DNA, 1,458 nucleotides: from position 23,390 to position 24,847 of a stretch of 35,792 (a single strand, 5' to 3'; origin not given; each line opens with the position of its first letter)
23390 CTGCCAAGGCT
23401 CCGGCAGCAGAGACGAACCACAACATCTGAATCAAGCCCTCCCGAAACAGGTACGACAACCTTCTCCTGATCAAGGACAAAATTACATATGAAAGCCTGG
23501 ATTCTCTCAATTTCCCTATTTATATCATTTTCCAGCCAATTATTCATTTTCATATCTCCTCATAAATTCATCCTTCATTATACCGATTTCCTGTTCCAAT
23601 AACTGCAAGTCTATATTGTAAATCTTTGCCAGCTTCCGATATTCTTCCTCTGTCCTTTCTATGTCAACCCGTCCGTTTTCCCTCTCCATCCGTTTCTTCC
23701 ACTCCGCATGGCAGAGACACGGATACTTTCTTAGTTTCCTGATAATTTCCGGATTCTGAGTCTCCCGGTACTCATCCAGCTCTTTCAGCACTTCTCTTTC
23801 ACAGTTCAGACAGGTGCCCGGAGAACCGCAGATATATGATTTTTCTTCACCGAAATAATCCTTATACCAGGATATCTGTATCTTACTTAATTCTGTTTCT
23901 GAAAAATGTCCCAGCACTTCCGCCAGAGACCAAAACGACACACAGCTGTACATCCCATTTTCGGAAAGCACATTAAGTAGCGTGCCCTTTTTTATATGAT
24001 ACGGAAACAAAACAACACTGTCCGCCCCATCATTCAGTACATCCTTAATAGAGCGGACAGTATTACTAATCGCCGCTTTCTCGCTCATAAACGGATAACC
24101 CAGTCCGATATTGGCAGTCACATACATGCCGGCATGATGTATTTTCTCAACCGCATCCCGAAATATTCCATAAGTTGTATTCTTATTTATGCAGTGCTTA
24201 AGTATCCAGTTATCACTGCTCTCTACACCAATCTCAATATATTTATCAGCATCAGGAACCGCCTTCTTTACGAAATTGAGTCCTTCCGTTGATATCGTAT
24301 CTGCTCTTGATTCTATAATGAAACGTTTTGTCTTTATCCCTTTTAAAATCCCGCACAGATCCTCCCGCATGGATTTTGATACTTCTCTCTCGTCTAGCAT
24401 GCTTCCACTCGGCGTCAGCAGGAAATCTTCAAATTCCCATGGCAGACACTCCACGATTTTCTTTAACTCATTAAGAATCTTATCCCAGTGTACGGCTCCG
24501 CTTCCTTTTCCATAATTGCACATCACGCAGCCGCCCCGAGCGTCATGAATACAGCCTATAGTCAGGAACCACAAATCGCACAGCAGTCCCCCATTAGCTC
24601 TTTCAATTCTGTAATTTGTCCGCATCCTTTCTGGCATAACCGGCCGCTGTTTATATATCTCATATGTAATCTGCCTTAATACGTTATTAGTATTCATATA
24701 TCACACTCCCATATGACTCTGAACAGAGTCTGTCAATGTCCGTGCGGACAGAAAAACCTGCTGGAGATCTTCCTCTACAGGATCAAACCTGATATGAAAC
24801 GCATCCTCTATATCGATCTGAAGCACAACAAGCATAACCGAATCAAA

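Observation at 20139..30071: Carrier-protein-dependent tailoring operon plus a membrane pentapeptide-repeat protein, inserted as a cassette inside a defence island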

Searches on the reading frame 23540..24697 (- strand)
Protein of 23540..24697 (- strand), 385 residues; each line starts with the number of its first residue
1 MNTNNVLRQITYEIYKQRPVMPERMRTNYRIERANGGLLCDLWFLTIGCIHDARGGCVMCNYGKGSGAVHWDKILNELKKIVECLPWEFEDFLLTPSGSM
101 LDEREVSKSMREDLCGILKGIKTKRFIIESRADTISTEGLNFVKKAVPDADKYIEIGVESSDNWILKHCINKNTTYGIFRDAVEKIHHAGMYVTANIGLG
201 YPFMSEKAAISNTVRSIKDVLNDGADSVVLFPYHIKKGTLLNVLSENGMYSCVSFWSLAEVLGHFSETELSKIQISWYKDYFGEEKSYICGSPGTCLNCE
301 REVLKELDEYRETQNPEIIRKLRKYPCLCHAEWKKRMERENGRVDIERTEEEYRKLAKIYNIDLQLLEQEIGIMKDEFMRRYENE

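Call 4: search_protein_families(library=pfam, proteins=[window:23540-24697:-], max_evalue=0.01)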
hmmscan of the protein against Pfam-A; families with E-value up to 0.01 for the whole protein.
window:23540-24697:- (385 aa): 1 family
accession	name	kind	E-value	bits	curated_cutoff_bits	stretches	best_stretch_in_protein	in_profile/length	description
PF04055.27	Radical_SAM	-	0.00029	21.5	29.5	1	51-200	9-151/166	Radical SAM superfamily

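Call 5: search_protein_families(library=ncbifam, proteins=[window:23540-24697:-], max_evalue=0.1)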
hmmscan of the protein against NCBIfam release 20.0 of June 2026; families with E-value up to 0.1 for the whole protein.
window:23540-24697:- (385 aa): 5 families
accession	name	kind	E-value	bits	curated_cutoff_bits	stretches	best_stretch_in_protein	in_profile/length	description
TIGR01210.1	TIGR01210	equivalog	7.5e-44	150.2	212.15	1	44-341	20-307/313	archaeosine biosynthesis radical SAM protein RaSEA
TIGR01212.1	TIGR01212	equivalog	5.1e-09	35.7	180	1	128-254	114-236/302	tRNA modification radical SAM protein MnmL/YtqA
TIGR04479.1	bcpD_PhpK_rSAM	subfamily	0.003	16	600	1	156-219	347-408/504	PhpK family radical SAM P-methyltransferase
NF051460.1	bi_acylase_PvdQ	equivalog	0.05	11.4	950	1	61-135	579-655/763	bifunctional acylase PvdQ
TIGR04014.1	B12_SAM_MJ_0865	equivalog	0.066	12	360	1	130-207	251-324/434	methyl-coenzyme M reductase glutamine C-methyltransferase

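Call 6: search_protein_families(library=padloc, proteins=[window:23540-24697:-], max_evalue=0.01)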
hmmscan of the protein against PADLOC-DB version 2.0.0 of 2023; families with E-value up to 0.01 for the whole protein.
window:23540-24697:- (385 aa): 0 families

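Call 13: find_encoding_contigs(protein=window:23540-24697:-, flank=10000, max_places=6)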
Protein window:23540-24697:- (385 aa): 23 contigs read that carry it; 6 places shown.
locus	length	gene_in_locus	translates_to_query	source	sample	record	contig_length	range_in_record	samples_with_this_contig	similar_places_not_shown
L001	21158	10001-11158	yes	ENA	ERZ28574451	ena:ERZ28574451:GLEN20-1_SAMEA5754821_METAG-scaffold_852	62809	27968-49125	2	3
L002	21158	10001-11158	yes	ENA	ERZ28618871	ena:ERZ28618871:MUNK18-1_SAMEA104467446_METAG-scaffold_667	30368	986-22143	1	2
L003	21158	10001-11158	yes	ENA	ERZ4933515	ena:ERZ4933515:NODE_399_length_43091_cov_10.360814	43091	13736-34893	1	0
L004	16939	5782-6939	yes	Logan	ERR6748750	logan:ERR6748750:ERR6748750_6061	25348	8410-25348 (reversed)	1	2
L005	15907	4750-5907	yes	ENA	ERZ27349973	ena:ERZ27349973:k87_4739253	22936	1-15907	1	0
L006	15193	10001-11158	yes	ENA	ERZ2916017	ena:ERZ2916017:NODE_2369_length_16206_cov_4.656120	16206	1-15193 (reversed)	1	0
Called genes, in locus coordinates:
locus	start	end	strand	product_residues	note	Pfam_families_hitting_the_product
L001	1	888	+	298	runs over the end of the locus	PF28530:DUF8426, PF04471:Mrr_cat, PF22722:NA-iREase1 (weak)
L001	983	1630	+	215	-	-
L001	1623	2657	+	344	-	-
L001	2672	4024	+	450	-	PF00004:AAA, PF17866:AAA_lid_6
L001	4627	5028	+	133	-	PF26566:PH_40 (weak)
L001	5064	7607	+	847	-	PF23894:LD_SV2 (faint), PF13576:Pentapeptide_3 (faint), PF13599:Pentapeptide_4 (weak), PF00805:Pentapeptide (weak)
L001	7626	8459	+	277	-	-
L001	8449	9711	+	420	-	PF00278:Orn_DAP_Arg_deC, PF01168:Ala_racemase_N, PF02784:Orn_Arg_deC_N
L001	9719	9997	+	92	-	-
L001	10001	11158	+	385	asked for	-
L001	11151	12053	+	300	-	PF02540:NAD_synthase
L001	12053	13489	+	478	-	PF00501:AMP-binding, PF13193:AMP-binding_C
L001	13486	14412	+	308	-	-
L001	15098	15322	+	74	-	PF13443:HTH_26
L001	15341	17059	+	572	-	PF01507:PAPS_reduct, PF12838:Fer4_7 (faint)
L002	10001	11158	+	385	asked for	-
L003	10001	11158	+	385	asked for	-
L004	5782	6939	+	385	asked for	-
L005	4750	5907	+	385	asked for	-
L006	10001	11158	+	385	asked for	-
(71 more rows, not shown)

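Call 14: find_homologous_proteins(query=window:23540-24697:-)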
Query window:23540-24697:- (385 aa): 152 proteins with E <= 0.001 among 2022 candidates; the best 120 are listed.
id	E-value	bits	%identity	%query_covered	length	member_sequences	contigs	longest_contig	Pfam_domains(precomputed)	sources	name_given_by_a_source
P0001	4.4e-238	808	89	100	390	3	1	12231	PF04055.28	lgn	-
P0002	6.5e-237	804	89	100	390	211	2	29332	PF04055.28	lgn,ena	-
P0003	1.5e-235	799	89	100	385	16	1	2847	-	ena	-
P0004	7.5e-234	794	88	100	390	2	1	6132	PF04055.28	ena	-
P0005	7.0e-233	790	88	100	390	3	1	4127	PF04055.28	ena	-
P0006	5.3e-224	761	88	95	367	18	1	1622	PF04055.28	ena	-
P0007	4.1e-223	758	86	100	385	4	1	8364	PF04055.28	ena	-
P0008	6.7e-191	652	72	99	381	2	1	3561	PF04055.28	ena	-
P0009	5.2e-189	646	73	98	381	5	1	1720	PF04055.28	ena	-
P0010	7.0e-189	646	85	85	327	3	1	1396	PF04055.28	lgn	-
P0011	9.6e-188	642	69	99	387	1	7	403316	PF04055.28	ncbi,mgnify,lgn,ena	mgnify:CR=1 FL=1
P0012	1.3e-172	592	66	99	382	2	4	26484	PF04055.28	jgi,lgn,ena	-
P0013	3.2e-166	571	65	99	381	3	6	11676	PF04055.28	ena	-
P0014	1.8e-163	562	62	99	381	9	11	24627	PF04055.28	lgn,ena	-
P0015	3.2e-163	561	61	99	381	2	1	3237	PF04055.28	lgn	-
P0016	4.8e-162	557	62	98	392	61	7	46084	PF04055.28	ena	-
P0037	2.8e-148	512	59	98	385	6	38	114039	PF04055.28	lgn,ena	-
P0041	9.6e-146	504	56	98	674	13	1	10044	PF04055.28,PF02540.24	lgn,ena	-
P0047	8.3e-140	484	56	97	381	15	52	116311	PF04055.28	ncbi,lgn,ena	-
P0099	7.5e-90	320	41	97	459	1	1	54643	PF00550.32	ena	-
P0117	3.8e-84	301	40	99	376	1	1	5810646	PF04055.28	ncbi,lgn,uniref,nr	ncbi:hypothetical protein R2R35_24140 [Anaerocolumna sp. AGMB13020]|uniref:hypothetical protein n=1 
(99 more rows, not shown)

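Call 16: find_encoding_contigs(protein=P0117, flank=10000, max_places=2)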
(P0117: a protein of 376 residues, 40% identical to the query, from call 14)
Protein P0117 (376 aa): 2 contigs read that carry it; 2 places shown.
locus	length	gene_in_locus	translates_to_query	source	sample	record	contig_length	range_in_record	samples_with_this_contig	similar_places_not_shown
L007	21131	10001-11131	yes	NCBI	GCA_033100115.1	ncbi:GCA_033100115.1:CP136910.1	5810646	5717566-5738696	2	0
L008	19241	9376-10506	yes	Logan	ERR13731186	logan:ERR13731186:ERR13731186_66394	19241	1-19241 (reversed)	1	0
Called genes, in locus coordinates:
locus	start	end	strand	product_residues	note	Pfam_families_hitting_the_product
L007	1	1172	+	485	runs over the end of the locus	PF18130:ATPgrasp_N (weak), PF01071:GARS_A, PF02655:ATP-grasp_3, PF02786:CPSase_L_D2, PF07478:Dala_Dala_lig_C, PF13535:ATP-grasp_4, PF15632:ATPgrasp_Ter (weak)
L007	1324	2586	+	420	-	PF07690:MFS_1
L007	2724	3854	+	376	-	PF04055:Radical_SAM (weak)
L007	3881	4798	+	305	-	PF04055:Radical_SAM, PF13353:Fer4_12 (weak)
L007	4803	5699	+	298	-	PF00291:PALP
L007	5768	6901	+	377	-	PF04055:Radical_SAM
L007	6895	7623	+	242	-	PF13847:Methyltransf_31, PF08241:Methyltransf_11, PF08242:Methyltransf_12 (weak), PF13649:Methyltransf_25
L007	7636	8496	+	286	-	-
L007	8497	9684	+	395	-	PF00278:Orn_DAP_Arg_deC, PF01168:Ala_racemase_N, PF02784:Orn_Arg_deC_N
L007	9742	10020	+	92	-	-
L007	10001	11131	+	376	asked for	PF04055:Radical_SAM (weak)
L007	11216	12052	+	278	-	-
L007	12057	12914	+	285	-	PF02540:NAD_synthase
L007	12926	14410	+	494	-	PF00501:AMP-binding, PF13193:AMP-binding_C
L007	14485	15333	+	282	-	PF14399:BtrH_N (faint)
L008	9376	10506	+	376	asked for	PF04055:Radical_SAM (weak)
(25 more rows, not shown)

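Call 17: find_encoding_contigs(protein=P0011, flank=10000, max_places=2)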
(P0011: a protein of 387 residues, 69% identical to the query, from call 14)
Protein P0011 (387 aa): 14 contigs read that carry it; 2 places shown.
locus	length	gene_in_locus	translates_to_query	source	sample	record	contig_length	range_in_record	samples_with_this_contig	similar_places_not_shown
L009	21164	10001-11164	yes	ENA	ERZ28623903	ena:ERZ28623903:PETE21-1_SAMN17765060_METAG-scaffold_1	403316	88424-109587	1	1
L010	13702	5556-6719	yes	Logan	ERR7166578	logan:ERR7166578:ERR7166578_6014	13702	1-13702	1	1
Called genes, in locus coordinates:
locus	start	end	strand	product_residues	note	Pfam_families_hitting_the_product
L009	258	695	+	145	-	PF07729:FCD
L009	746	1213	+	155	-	PF00358:PTS_EIIA_1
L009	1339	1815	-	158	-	PF04167:DUF402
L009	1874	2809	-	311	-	PF02311:AraC_binding, PF07883:Cupin_2, PF12833:HTH_18, PF00165:HTH_AraC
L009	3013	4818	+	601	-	PF07881:Fucose_iso_N1, PF07882:Fucose_iso_N2, PF02952:Fucose_iso_C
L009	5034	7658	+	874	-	PF13576:Pentapeptide_3 (faint), PF13599:Pentapeptide_4 (weak), PF23894:LD_SV2 (faint), PF00805:Pentapeptide (weak), PF13599:Pentapeptide_4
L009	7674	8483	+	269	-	-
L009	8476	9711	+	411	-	PF00278:Orn_DAP_Arg_deC, PF02784:Orn_Arg_deC_N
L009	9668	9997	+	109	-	PF00550:PP-binding (faint)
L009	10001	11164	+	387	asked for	PF04055:Radical_SAM (faint)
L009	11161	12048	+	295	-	PF02540:NAD_synthase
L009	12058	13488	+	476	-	PF00501:AMP-binding, PF13193:AMP-binding_C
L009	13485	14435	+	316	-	-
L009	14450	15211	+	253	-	PF00731:AIRC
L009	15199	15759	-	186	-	PF02417:Chromate_transp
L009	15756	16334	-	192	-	PF02417:Chromate_transp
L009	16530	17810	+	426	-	PF01969:Ni_insertion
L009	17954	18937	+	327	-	PF14659:Phage_int_SAM_3 (weak), PF00589:Phage_integrase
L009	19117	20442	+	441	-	PF06685:DUF1186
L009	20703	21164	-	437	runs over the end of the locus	PF04326:SLFN_AlbA_2, PF13749:HATPase_c_4, PF13338:AbiEi_4 (weak)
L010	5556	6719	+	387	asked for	PF04055:Radical_SAM (faint)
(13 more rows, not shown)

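Call 19: find_related_loci(query=A1, collection=genome_contigs, flank=10000)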
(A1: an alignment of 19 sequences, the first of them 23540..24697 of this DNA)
Query A1 (385 aa) in genome_contigs; peptide patterns used: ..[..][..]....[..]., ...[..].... (x = any residue, [..] = any of these).
54 stretches matched a pattern; 40 encode a relative of the query (tblastn E <= 1e-3); 39 distinct loci.
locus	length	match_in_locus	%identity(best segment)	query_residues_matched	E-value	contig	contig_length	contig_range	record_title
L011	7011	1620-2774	90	1-385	0e+0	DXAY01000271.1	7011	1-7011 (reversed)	MAG TPA_asm: Candidatus Mediterraneibacter stercoravium isolate CHK196-3914 CHK196__C205716_L7011_SAMEA5754840, whole ge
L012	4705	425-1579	89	1-385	0e+0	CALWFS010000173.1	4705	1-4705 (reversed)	MAG: uncultured Mediterraneibacter sp. isolate BRZ_PR__bin86 genome assembly, contig: BRZ_PR__NODE_20932_length_4705_cov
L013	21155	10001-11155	89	1-385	0e+0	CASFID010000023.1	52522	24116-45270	uncultured Eubacteriales bacterium isolate SI.A79.metabat-bins.144 genome assembly, contig: SI.A79.metabat-bins.144.fa_k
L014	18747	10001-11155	88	1-385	0e+0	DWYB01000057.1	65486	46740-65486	MAG TPA_asm: Candidatus Mediterraneibacter surreyensis isolate CHK177-12742 CHK177__C112058_L65486_SAMEA5754821, whole g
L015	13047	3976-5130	89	1-385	0e+0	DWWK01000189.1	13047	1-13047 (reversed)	MAG TPA_asm: Candidatus Mediterraneibacter faecigallinarum isolate ChiGjej1B1-1692 ChiGjej1B1M5__C488684_L13047_SAMN0800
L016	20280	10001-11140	57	1-378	3e-153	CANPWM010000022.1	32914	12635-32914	MAG: uncultured Oscillospiraceae bacterium isolate Lapin-004__bin43 genome assembly, contig: Lapin-004__NODE_1572_length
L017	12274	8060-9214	55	1-385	4e-150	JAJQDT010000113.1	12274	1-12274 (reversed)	MAG: Lachnospiraceae bacterium isolate MI.11_2 NODE_565_length_12274_cov_15.207955, whole genome shotgun sequence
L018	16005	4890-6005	57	4-375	1e-148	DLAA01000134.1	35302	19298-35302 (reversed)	MAG TPA_asm: Lachnospiraceae bacterium UBA7060 UBA7060_contig_10772, whole genome shotgun sequence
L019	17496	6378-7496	55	4-376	2e-142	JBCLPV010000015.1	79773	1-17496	Lachnospiraceae bacterium 50-23 voucher GPTB0131 scaffold15, whole genome shotgun sequence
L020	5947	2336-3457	56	2-375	3e-142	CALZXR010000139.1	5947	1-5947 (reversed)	MAG: uncultured Lachnospiraceae bacterium isolate SRR5240736_bin.5_metaWRAP_v1.3_MAG genome assembly, contig: ERZ9450621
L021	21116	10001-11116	55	4-375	3e-141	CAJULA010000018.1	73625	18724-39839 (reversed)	MAG TPA_asm: uncultured Lachnospiraceae bacterium isolate MGBC154526 genome assembly, contig: MGBC154526.18, whole genom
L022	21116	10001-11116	56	4-375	2e-145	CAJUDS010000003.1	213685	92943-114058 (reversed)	MAG TPA_asm: uncultured Lachnospiraceae bacterium isolate MGBC126305 genome assembly, contig: MGBC126305.3, whole genome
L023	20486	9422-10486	56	4-358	5e-136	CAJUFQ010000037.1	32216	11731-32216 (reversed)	MAG TPA_asm: uncultured Lachnospiraceae bacterium isolate MGBC131735 genome assembly, contig: MGBC131735.37, whole genom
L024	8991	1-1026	49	37-378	3e-113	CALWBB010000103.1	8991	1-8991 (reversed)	MAG: uncultured Merdimonas sp. isolate BRZ_NC__bin21 genome assembly, contig: BRZ_NC__NODE_5203_length_8991_cov_6.192731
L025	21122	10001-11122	46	3-378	2e-105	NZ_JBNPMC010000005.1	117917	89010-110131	Bariatricus sp. SGI.154 HD273_4, whole genome shotgun sequence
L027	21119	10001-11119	40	4-382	3e-95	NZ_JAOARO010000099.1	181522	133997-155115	MAG: Vallitalea sp. isolate McD1.25 contig_241648, whole genome shotgun sequence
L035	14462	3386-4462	34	3-363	8e-73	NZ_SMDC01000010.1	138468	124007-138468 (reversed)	Marichromatium gracile strain DSM 203 Ga0244650_110, whole genome shotgun sequence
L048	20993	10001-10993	34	30-362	3e-65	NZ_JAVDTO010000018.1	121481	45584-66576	Azospirillum sp. BE72 Ga0454506_18, whole genome shotgun sequence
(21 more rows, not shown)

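Call 45: search_solved_structures(query=A1, max_evalue=0.01, show_alignments=1)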
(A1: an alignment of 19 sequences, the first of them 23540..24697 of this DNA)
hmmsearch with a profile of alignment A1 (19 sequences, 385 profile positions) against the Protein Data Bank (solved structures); distinct sequences matched with E-value up to 0.01: 11.
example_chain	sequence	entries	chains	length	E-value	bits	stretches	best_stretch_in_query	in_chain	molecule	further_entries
6iad_A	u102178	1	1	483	7.2e-08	35.1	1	89-254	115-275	Histone acetyltransferase, ELP3 family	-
6ia8_A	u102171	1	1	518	7.4e-08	35.1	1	89-254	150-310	Histone acetyltransferase, ELP3 family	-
6iaz_A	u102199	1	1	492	7.5e-08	35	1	89-254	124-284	Histone acetyltransferase, ELP3 family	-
6p78_A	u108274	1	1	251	1.5e-07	34.1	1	56-188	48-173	Queuine lyase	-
5l7l_A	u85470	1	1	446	0.00017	24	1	122-255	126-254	ELP3 family, ELP3 family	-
6ia6_A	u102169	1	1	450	0.00018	23.9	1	122-255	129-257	ELP3 family, ELP3 family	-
5l7j_A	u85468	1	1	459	0.00018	23.9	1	122-255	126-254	ELP3 family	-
6qk7_C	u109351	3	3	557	0.00023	23.5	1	123-265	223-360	Elongator complex protein 3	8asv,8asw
8ptx_C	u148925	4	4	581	0.00057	22.3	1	123-265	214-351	Elongator complex protein 3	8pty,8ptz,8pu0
8avg_C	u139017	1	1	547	0.002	20.5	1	83-265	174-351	Elongator complex protein 3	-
6fd2_B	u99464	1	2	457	0.0071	18.6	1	127-221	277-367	Putative apramycin biosynthetic oxidoreductase 4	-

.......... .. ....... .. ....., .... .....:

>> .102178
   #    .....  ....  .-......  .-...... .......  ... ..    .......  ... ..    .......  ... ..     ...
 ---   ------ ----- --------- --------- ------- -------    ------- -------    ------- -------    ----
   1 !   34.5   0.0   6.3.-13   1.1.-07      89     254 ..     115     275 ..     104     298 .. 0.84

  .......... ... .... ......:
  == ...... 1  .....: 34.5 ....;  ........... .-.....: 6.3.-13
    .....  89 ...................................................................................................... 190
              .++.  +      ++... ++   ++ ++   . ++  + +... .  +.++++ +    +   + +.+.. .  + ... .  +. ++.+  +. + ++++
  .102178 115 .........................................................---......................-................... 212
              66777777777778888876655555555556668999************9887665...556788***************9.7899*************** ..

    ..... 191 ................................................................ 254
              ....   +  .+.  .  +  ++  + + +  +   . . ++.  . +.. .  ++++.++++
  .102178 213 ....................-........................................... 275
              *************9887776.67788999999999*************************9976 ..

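Call 51: find_encoding_contigs(protein=P0037, flank=10000, max_places=3)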
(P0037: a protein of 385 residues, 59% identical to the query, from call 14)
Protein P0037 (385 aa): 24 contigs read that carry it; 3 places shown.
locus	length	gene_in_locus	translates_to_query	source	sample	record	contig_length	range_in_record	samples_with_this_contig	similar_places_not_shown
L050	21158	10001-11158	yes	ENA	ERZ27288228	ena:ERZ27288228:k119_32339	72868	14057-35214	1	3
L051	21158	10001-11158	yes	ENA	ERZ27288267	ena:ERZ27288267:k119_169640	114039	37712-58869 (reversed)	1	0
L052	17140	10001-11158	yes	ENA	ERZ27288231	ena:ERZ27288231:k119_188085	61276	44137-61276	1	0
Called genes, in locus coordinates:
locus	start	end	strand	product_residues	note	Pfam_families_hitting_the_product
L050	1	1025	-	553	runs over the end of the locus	-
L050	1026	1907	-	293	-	-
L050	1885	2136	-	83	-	PF00376:MerR (faint), PF12728:HTH_17 (weak)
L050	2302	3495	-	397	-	PF05698:Trigger_C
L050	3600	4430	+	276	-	PF04012:PspA_IM30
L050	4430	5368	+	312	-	-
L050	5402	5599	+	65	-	-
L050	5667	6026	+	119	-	-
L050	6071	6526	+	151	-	-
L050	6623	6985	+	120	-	-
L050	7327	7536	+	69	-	-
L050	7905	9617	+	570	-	PF19263:DUF5906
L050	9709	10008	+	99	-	PF00550:PP-binding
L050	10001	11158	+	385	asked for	PF04055:Radical_SAM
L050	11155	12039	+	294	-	PF02540:NAD_synthase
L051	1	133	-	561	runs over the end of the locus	-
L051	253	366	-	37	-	-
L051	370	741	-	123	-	-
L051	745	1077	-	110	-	-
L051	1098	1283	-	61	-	-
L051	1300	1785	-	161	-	-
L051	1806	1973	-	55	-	-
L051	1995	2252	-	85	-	-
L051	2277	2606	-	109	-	-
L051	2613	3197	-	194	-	PF00293:NUDIX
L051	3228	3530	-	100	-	-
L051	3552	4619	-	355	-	PF01844:HNH, PF14279:HNH_5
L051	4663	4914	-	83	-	-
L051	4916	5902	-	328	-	PF03118:RNA_pol_A_CTD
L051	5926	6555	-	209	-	-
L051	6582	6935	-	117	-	-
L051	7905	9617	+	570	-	PF19263:DUF5906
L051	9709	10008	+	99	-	PF00550:PP-binding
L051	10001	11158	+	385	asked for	PF04055:Radical_SAM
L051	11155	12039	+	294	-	PF02540:NAD_synthase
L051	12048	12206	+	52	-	-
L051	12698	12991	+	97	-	-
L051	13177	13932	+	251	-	-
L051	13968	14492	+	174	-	PF00436:SSB, PF01336:tRNA_anti-codon (weak)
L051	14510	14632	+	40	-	-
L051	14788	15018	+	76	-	-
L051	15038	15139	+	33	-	-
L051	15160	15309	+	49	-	-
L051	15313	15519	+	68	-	-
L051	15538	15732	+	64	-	-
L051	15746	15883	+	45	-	-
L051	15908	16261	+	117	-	-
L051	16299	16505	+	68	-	-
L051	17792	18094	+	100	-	-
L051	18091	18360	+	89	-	-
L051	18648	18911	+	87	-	-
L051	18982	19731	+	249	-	-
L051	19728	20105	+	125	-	-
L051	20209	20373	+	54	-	-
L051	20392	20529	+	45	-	-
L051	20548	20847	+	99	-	-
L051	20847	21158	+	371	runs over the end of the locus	PF22751:DUF488-N3a, PF06908:YpsA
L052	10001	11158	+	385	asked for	PF04055:Radical_SAM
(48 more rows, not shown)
